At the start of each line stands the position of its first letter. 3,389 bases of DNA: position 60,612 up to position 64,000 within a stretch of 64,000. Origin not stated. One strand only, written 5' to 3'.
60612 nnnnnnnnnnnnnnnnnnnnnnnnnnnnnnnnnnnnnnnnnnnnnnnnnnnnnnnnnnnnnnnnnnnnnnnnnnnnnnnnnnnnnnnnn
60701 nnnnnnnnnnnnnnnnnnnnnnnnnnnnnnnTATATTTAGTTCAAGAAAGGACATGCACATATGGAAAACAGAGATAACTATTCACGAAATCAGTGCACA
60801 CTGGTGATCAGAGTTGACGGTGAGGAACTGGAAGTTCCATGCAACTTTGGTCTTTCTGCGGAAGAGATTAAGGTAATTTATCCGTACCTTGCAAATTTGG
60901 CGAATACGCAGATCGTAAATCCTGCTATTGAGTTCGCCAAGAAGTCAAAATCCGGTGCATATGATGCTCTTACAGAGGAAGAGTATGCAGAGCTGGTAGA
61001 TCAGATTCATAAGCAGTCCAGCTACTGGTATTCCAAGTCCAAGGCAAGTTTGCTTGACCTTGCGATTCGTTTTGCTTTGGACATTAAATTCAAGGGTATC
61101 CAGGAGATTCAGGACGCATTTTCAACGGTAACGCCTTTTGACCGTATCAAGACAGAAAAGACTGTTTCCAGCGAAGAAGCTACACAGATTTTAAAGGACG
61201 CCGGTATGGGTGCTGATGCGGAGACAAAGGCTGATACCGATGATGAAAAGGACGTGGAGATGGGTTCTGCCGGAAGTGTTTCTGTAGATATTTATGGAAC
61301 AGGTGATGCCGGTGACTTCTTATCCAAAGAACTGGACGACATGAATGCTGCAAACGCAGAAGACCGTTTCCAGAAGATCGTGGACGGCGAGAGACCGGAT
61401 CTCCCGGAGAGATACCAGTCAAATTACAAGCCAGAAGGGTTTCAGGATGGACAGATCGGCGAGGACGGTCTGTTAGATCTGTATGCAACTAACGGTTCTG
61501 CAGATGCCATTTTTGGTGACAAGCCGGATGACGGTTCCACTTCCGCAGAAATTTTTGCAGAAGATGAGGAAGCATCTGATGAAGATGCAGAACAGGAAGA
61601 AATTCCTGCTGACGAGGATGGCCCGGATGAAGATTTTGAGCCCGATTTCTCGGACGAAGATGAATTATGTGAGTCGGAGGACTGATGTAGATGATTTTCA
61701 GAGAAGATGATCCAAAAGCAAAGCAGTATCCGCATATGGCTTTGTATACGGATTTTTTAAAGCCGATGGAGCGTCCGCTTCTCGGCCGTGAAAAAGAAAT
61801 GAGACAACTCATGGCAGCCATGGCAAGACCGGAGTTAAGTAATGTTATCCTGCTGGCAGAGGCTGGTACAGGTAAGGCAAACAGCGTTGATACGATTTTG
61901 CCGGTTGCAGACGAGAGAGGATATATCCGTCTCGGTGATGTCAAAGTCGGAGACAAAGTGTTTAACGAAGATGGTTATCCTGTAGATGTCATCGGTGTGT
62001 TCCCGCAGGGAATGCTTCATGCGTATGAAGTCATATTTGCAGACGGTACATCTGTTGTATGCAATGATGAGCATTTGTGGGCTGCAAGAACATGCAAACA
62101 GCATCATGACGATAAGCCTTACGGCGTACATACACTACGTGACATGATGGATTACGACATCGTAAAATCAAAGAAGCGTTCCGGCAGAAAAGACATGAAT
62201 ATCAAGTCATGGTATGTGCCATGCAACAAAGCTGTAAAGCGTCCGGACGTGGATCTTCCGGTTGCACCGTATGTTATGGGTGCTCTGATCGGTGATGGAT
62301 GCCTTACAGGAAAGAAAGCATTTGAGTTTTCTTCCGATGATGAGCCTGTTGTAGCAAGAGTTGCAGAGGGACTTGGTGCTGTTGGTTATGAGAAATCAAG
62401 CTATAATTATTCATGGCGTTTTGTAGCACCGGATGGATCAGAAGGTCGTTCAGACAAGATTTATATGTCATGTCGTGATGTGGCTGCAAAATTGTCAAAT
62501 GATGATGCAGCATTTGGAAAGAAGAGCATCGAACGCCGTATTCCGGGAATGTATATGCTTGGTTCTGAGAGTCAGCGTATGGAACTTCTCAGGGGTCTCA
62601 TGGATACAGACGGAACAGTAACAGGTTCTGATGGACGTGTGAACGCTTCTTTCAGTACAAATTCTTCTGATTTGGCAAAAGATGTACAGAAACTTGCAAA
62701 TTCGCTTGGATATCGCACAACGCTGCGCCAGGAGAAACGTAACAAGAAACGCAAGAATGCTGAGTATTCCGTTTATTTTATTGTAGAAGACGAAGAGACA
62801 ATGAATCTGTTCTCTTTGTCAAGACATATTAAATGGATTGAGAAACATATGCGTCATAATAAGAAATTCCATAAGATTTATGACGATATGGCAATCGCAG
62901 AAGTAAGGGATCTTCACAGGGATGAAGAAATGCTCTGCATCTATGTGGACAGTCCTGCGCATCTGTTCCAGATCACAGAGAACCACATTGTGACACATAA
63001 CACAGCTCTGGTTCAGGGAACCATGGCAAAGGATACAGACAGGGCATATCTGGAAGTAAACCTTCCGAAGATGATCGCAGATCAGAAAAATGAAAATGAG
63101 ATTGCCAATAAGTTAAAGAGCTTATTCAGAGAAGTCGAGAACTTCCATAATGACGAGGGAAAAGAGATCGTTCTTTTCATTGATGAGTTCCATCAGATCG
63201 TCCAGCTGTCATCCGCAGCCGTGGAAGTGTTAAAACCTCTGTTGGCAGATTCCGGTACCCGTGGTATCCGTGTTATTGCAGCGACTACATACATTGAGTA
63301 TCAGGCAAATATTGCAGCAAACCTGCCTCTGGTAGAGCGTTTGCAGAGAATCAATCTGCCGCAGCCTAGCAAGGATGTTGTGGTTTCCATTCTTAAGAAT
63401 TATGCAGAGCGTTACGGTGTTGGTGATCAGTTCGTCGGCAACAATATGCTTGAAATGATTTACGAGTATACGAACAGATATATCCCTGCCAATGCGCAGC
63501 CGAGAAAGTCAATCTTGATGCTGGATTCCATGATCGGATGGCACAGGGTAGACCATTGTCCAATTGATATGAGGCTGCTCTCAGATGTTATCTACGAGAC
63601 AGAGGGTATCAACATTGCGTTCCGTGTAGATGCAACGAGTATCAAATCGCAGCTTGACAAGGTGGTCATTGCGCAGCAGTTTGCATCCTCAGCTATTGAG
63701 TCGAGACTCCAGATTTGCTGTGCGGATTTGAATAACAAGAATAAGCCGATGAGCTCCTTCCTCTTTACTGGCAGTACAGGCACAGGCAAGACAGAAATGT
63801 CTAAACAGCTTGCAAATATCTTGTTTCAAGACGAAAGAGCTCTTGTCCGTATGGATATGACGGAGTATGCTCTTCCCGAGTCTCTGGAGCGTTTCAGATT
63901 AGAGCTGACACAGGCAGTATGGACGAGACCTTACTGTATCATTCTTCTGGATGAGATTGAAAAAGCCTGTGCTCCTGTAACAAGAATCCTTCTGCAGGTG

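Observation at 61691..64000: ClpB-like AAA+ ATPase with an intein (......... endonuclease) splitting the Walker A motif, possibly Ala1/Thr+1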

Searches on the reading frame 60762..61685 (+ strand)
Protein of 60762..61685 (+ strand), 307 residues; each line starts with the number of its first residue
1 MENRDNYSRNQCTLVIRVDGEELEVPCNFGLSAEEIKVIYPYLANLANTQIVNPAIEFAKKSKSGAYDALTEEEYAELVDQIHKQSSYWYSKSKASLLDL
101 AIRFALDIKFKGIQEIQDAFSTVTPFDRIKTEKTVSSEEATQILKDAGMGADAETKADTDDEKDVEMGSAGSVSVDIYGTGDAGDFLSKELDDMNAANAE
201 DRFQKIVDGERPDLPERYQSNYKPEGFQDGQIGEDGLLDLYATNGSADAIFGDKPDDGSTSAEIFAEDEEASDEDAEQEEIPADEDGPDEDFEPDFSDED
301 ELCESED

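Call 14: search_protein_families(library=pfam, proteins=[window:60762-61685:+], max_evalue=0.00001)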
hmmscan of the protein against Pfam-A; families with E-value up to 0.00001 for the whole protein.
window:60762-61685:+ (307 aa): 0 families

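Call 60: search_protein_families(library=padloc, proteins=[window:60762-61685:+], max_evalue=0.001)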
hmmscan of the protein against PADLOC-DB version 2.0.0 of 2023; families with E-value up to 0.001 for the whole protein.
window:60762-61685:+ (307 aa): 0 families

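Call 61: search_protein_families(library=pfam, proteins=[window:60762-61685:+], max_evalue=0.01)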
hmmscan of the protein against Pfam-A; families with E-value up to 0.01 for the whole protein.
window:60762-61685:+ (307 aa): 1 family
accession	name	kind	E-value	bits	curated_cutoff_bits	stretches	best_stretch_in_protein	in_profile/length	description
PF15819.10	Fibin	-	0.009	16.2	27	0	46-107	66-127/190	Fin bud initiation factor homologue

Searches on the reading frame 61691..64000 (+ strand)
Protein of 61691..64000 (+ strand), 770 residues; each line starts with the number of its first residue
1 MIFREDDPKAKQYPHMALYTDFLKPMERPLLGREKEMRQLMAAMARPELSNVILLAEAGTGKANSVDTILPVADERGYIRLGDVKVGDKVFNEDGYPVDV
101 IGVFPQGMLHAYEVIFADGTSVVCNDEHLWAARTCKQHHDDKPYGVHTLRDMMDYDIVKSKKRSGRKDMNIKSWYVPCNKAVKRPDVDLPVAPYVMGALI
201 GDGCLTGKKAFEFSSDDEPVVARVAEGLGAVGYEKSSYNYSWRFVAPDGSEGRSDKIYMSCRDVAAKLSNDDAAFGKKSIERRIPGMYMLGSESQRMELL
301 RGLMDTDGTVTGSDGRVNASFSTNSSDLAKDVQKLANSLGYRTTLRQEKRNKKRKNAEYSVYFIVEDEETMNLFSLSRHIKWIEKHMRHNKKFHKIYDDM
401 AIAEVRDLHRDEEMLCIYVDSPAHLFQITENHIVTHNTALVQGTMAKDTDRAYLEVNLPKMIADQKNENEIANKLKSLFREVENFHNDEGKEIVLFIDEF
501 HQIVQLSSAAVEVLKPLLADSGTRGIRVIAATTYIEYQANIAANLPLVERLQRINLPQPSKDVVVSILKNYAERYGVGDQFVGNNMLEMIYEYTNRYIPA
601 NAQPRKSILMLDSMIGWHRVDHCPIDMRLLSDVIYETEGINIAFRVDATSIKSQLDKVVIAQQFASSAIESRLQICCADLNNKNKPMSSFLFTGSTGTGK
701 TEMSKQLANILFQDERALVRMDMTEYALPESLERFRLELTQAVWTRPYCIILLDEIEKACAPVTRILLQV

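Call 4: search_protein_families(library=pfam, proteins=[window:61691-64000:+], max_evalue=0.1)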
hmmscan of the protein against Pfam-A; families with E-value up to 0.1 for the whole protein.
window:61691-64000:+ (770 aa): 25 families
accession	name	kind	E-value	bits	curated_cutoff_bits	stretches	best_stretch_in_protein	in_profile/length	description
PF07724.20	AAA_2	-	9.9e-21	74.9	27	1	685-770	1-98/166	AAA domain (Cdc48 subfamily)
PF00004.35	AAA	-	7.4e-15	56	21.2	2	691-760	2-70/131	ATPase family associated with various cellular activities (AAA)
PF14528.11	LAGLIDADG_3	-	3.6e-14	53.2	22.5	1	295-357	2-63/82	LAGLIDADG-like domain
PF13191.12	AAA_16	-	1.4e-09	39.1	32.6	1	30-77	2-53/167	AAA ATPase domain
PF05204.19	Hom_end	-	2.1e-06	28.2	21.1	1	295-364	13-82/110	Homing endonuclease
PF13401.12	AAA_22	-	1.8e-05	25.5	27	0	690-741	8-56/130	AAA domain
PF13173.12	AAA_14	-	3.4e-05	24.3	27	0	691-759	6-74/129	AAA domain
PF07728.20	AAA_5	-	4.1e-05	24.1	22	1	690-769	2-88/139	AAA domain (dynein-related subfamily)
PF12775.13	AAA_7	-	7.1e-05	22.8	25.8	1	688-731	34-77/181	P-loop containing dynein motor region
PF01637.24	ATPase_2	-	0.00019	21.8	33.2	1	460-514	76-135/225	ATPase domain predominantly from Archaea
PF04851.21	ResIII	-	0.00024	21.5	22.5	1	662-717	8-56/164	Type III restriction enzyme, res subunit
PF10298.14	WhiA_N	-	0.00029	21.3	23.4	1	295-364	3-73/86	WhiA N-terminal LAGLIDADG-like domain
PF06309.17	Torsin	-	0.00069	20.2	27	1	646-743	14-113/127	Torsin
PF00437.27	T2SSE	-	0.0013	17.9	24.9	1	684-728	139-184/370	Type II/IV secretion system protein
PF13245.12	AAA_19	-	0.0021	18.7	25.1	0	689-715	13-39/134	AAA domain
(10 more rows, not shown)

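Call 5: search_protein_families(library=ncbifam, proteins=[window:61691-64000:+], max_evalue=0.1)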
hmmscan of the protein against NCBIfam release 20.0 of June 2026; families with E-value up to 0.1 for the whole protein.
window:61691-64000:+ (770 aa): 27 families (the best 25 are shown)
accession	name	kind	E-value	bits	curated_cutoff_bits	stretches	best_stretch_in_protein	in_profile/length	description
TIGR02639.1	ClpA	equivalog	5e-48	163.9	993.15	1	455-770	246-579/734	ATP-dependent Clp protease ATP-binding subunit ClpA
TIGR03346.1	chaperone_ClpB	equivalog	2e-47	162.1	1232.1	2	651-770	559-690/853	ATP-dependent chaperone ClpB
TIGR03345.1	VI_ClpV1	equivalog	3.2e-41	141.5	884.95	3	648-770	557-691/852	type VI secretion system ATPase TssH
NF033607.0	disagg_AAA_ClpG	exception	2.4e-38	131.7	1900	2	651-770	586-717/932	AAA family protein disaggregase ClpG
NF008118.0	PRK10865.1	equivalog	1.1e-36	126.2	1417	2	651-770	562-693/857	ATP-dependent chaperone ClpB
NF033606.1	heat_AAA_ClpK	exception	8.2e-34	116.6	1900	2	651-770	607-738/949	heat shock survival AAA family ATPase ClpK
NF008263.0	PRK11034.1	equivalog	1.2e-31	109.4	1350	1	456-770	248-580/758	ATP-dependent Clp protease ATP-binding subunit ClpA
NF005852.0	PRK07773.1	equivalog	1.2e-08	33.8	780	1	195-362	511-680/886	replicative DNA helicase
NF005304.0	PRK06835.1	equivalog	6.2e-05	22.2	215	1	667-737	163-231/330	ATP-binding protein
NF045703.1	rSAM_Tes_intein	exception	9.6e-05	20.3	1700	1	278-429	445-603/1040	tetraether lipid synthase Tes, intein-containing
NF010425.0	PRK13851.1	equivalog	0.00014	20.9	461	1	652-731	135-206/344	type IV secretion system protein VirB11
NF000868.0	PRK00080.1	equivalog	0.00033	19.7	282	1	654-711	18-75/330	Holliday junction branch migration DNA helicase RuvB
NF001679.0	PRK00440.1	equivalog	0.00047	19.3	303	1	683-715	35-67/322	replication factor C small subunit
NF004065.0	PRK05580.1-1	equivalog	0.00085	17.6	858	1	675-737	204-266/731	primosomal protein N'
TIGR02928.1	TIGR02928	subfamily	0.00088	18.2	181.3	0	688-712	41-65/366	orc1/cdc6 family replication initiation protein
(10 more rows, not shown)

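Call 6: find_homologous_proteins(query=window:61691-64000:+)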
Query window:61691-64000:+ (770 aa): 1615 proteins with E <= 0.001 among 8000 candidates; the best 120 are listed.
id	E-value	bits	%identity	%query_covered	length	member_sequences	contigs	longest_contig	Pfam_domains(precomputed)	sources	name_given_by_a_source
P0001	0.0e+0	1944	97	94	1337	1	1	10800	PF05204.20,PF10298.15,PF07724.21,PF26411.1,PF14528.12,PF00004.36,PF10431.16,PF13191.13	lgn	-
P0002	0.0e+0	1913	96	93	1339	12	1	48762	PF05204.20,PF10298.15,PF07724.21,PF26411.1,PF14528.12,PF00004.36,PF10431.16,PF13191.13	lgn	-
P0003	0.0e+0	1823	96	91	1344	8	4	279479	PF05204.20,PF07724.21,PF26411.1,PF14528.12,PF00004.36,PF10431.16,PF13191.13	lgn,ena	-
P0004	0.0e+0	1739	99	100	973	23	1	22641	PF05204.20,PF13173.13,PF07724.21,PF14528.12,PF00004.36,PF07728.21,PF10431.16,PF13191.13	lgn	-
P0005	0.0e+0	1736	85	93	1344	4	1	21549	PF05204.20,PF10298.15,PF07724.21,PF26411.1,PF14528.12,PF00004.36,PF07728.21,PF10431.16,PF13191.13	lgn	-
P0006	0.0e+0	1726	85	93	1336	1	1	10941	PF05204.20,PF10298.15,PF07724.21,PF14528.12,PF00004.36,PF13191.13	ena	-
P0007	0.0e+0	1716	89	91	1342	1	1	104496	PF05204.20,PF07724.21,PF14528.12,PF00004.36,PF10431.16,PF13191.13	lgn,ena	-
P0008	0.0e+0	1651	86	91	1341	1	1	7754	PF05204.20,PF07724.21,PF14528.12,PF00004.36,PF13191.13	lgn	-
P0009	0.0e+0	1638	84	91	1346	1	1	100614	PF05204.20,PF07724.21,PF26411.1,PF14528.12,PF00004.36,PF10431.16,PF13191.13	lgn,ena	-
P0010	0.0e+0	1597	77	91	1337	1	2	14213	PF05204.20,PF07724.21,PF14528.12,PF00004.36,PF07728.21,PF10431.16,PF13191.13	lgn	-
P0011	0.0e+0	1546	88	100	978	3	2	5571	PF05204.20,PF13173.13,PF07724.21,PF14528.12,PF00004.36,PF07728.21,PF10431.16,PF13191.13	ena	-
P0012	0.0e+0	1544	88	100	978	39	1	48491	PF05204.20,PF13173.13,PF07724.21,PF14528.12,PF00004.36,PF07728.21,PF10431.16,PF13191.13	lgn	-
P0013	0.0e+0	1524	78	91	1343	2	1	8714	PF05204.20,PF07724.21,PF14528.12,PF00004.36,PF07728.21,PF10431.16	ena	-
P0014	0.0e+0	1376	79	100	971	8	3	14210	PF07724.21,PF14528.12,PF00004.36,PF07728.21,PF10431.16,PF13191.13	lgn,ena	-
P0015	0.0e+0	1375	66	94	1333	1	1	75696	PF05204.20,PF07724.21,PF14528.12,PF00004.36,PF13191.13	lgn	-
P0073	2.7e-267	907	86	35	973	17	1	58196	PF07724.21,PF14528.12,PF00004.36,PF07728.21,PF10431.16,PF13191.13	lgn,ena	-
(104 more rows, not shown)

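Call 28: find_related_loci(query=P0004, collection=genome_contigs, flank=8000)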
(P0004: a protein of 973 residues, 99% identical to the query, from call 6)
Query P0004 (973 aa) in genome_contigs; peptide patterns used: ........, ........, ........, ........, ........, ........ (x = any residue, [..] = any of these).
40 stretches matched a pattern; 3 encode a relative of the query (tblastn E <= 1e-3); 2 distinct loci.
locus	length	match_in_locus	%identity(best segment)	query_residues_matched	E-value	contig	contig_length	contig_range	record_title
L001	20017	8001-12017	95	1-973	0e+0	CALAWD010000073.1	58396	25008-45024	MAG TPA_asm: uncultured Lachnospiraceae bacterium isolate SRR1747021_bin.135_CONCOCT_v1.1_MAG genome assembly, contig: E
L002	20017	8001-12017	95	1-973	0e+0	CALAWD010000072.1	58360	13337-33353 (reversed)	MAG TPA_asm: uncultured Lachnospiraceae bacterium isolate SRR1747021_bin.135_CONCOCT_v1.1_MAG genome assembly, contig: E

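Call 29: find_encoding_contigs(protein=P0001, flank=6000, max_places=3)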
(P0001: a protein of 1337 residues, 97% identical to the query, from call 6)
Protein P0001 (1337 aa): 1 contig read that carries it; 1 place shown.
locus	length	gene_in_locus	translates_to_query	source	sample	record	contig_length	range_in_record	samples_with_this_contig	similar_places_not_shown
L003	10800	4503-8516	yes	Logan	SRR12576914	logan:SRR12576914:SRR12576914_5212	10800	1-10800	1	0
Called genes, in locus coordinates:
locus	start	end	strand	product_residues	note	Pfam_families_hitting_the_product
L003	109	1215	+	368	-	PF12323:HTH_OrfB_IS605, PF01385:OrfB_IS605, PF07282:Cas12f1-like_TNB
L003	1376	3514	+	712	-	PF18555:MobL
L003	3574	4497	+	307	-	-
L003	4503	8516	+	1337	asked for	PF00004:AAA (faint), PF13191:AAA_16 (faint), PF26411:LAGLIDADG_4 (faint), PF05204:Hom_end (weak), PF10298:WhiA_N (faint), PF14528:LAGLIDADG_3, PF07724:AAA_2, PF10431:ClpB_D2-small (faint)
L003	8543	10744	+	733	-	-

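Call 40: find_encoding_contigs(protein=P0073, flank=8000, max_places=2)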
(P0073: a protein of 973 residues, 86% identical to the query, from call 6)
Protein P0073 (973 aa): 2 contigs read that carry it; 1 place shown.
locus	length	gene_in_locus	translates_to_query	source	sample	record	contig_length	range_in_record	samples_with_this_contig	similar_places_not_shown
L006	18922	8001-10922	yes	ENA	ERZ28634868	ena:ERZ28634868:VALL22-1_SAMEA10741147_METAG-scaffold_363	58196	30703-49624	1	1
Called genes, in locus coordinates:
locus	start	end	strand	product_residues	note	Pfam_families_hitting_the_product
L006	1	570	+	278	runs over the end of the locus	-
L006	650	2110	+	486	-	-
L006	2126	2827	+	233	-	-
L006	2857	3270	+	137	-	-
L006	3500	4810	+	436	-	-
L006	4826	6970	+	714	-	PF18555:MobL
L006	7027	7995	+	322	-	-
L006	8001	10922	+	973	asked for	PF13191:AAA_16 (faint), PF00004:AAA, PF07728:AAA_5 (faint), PF14528:LAGLIDADG_3, PF07724:AAA_2, PF10431:ClpB_D2-small (faint)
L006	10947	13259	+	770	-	-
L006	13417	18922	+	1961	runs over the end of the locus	PF10412:TrwB_AAD_bind (faint), PF02534:T4SS-DNA_transf, PF12696:TraG-D_C (weak), PF14528:LAGLIDADG_3 (weak)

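Call 60: search_protein_families(library=padloc, proteins=[L003:8543-10744:+], max_evalue=0.001)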
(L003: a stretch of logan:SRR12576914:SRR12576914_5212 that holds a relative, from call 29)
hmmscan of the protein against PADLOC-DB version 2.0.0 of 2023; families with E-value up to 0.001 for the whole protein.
L003:8543-10744:+ (733 aa): 0 families

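Call 61: search_protein_families(library=pfam, proteins=[L003:8543-10744:+], max_evalue=0.01)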
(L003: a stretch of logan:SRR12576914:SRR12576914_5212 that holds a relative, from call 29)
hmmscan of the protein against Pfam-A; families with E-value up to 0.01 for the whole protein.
L003:8543-10744:+ (733 aa): 1 family
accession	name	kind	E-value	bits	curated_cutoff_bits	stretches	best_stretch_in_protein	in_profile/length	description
PF13763.11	DUF4167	-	0.0045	17.6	25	0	353-388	40-75/78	Domain of unknown function (DUF4167)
